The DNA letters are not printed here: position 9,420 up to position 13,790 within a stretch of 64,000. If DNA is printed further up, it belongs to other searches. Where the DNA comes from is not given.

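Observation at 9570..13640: Giant HTH + Mrr-like nuclease + STAND NTPase + helical-array protein: candidate Avs-like antiviral sensor with a fused antitoxin-type HTH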

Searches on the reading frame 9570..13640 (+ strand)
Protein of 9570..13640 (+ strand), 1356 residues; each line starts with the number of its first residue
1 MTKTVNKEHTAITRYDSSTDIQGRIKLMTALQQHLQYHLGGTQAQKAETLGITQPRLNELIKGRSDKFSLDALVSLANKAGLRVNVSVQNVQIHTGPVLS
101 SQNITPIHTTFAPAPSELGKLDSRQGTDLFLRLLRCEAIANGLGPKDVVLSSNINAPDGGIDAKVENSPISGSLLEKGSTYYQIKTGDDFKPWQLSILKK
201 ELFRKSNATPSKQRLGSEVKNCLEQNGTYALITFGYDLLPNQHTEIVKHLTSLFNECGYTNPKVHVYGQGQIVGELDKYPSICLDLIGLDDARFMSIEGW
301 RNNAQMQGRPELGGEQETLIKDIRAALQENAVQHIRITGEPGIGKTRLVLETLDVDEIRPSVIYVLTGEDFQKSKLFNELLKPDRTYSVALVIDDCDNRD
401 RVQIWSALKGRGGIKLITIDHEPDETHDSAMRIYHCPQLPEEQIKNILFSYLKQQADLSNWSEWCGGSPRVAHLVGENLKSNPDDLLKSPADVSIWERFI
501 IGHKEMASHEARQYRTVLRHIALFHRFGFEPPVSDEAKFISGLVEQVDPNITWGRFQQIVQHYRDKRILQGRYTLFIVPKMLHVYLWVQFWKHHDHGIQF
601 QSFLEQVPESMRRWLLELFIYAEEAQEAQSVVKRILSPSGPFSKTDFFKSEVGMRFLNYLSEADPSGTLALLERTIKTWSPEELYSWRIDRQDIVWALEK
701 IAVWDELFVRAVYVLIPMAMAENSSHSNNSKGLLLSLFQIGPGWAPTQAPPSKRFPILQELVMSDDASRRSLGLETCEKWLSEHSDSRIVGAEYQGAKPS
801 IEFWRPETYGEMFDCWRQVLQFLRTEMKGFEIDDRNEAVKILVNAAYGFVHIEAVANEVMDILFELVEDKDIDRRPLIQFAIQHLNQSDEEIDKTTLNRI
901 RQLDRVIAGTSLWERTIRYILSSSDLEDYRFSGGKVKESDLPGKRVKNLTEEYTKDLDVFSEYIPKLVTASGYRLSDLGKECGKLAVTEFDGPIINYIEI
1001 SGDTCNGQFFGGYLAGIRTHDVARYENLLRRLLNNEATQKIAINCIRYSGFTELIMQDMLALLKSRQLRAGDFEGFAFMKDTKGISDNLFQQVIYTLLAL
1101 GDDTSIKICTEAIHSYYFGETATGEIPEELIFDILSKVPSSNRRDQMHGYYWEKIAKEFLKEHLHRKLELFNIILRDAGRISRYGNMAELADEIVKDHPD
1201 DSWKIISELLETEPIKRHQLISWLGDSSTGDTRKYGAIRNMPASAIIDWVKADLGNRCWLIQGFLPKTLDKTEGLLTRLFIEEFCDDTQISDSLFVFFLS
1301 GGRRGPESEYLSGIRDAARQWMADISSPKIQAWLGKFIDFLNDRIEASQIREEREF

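Call 3: search_protein_families(library=pfam, proteins=[window:9570-13640:+], max_evalue=0.1)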
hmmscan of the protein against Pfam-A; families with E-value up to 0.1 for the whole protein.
window:9570-13640:+ (1356 aa): 5 families
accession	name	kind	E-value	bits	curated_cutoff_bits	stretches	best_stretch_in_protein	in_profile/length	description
PF13744.12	HTH_37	-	9.6e-12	45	27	1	20-88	12-79/80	Helix-turn-helix domain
PF13191.12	AAA_16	-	0.0032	18.4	32.6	1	317-368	6-58/167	AAA ATPase domain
PF13401.12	AAA_22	-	0.013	16.3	27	1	334-381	7-55/130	AAA domain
PF01381.28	HTH_3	-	0.024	15.1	23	1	38-79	7-47/55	Helix-turn-helix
PF01637.24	ATPase_2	-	0.031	14.5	33.2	1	318-378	6-67/225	ATPase domain predominantly from Archaea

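Call 4: search_protein_families(library=padloc, proteins=[window:9570-13640:+], max_evalue=0.1)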
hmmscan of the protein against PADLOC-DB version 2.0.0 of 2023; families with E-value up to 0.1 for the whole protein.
window:9570-13640:+ (1356 aa): 3 families
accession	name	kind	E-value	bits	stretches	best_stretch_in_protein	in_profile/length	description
PDLC03991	PD-Lambda-4_A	-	9.5e-31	104.4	1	116-1098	9-1011/1283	-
PDLC03990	PD-Lambda-4_A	-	2.5e-09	33.7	1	628-817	190-375/943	-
PDLC04140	mad8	-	0.014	13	0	317-369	14-67/314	mads_8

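Call 5: search_protein_families(library=ncbifam, proteins=[window:9570-13640:+], max_evalue=0.1)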
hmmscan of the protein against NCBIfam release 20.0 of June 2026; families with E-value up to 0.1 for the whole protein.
window:9570-13640:+ (1356 aa): 3 families
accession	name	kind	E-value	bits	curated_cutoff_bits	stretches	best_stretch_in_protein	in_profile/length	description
TIGR03420.1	DnaA_homol_Hda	equivalog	0.0086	15.6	194.8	1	314-406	20-109/226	DnaA regulatory inactivator Hda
TIGR02902.1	spore_lonB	equivalog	0.043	12.4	723.3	1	316-352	70-109/531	ATP-dependent protease LonB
NF010248.0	PRK13695.1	equivalog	0.052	13.3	156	1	334-354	5-25/180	NTPase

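Call 7: search_solved_structures(query=window:9570-13640:+, max_evalue=1, show_alignments=2)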
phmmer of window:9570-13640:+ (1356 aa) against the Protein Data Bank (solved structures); distinct sequences matched with E-value up to 1: 2.
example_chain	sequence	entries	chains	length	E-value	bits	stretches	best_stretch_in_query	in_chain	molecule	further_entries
2a6c_A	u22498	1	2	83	9.6e-11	43.2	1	23-90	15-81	Helix-turn-helix motif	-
5u2i_A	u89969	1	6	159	0.74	10.4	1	592-671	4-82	Nucleoside diphosphate kinase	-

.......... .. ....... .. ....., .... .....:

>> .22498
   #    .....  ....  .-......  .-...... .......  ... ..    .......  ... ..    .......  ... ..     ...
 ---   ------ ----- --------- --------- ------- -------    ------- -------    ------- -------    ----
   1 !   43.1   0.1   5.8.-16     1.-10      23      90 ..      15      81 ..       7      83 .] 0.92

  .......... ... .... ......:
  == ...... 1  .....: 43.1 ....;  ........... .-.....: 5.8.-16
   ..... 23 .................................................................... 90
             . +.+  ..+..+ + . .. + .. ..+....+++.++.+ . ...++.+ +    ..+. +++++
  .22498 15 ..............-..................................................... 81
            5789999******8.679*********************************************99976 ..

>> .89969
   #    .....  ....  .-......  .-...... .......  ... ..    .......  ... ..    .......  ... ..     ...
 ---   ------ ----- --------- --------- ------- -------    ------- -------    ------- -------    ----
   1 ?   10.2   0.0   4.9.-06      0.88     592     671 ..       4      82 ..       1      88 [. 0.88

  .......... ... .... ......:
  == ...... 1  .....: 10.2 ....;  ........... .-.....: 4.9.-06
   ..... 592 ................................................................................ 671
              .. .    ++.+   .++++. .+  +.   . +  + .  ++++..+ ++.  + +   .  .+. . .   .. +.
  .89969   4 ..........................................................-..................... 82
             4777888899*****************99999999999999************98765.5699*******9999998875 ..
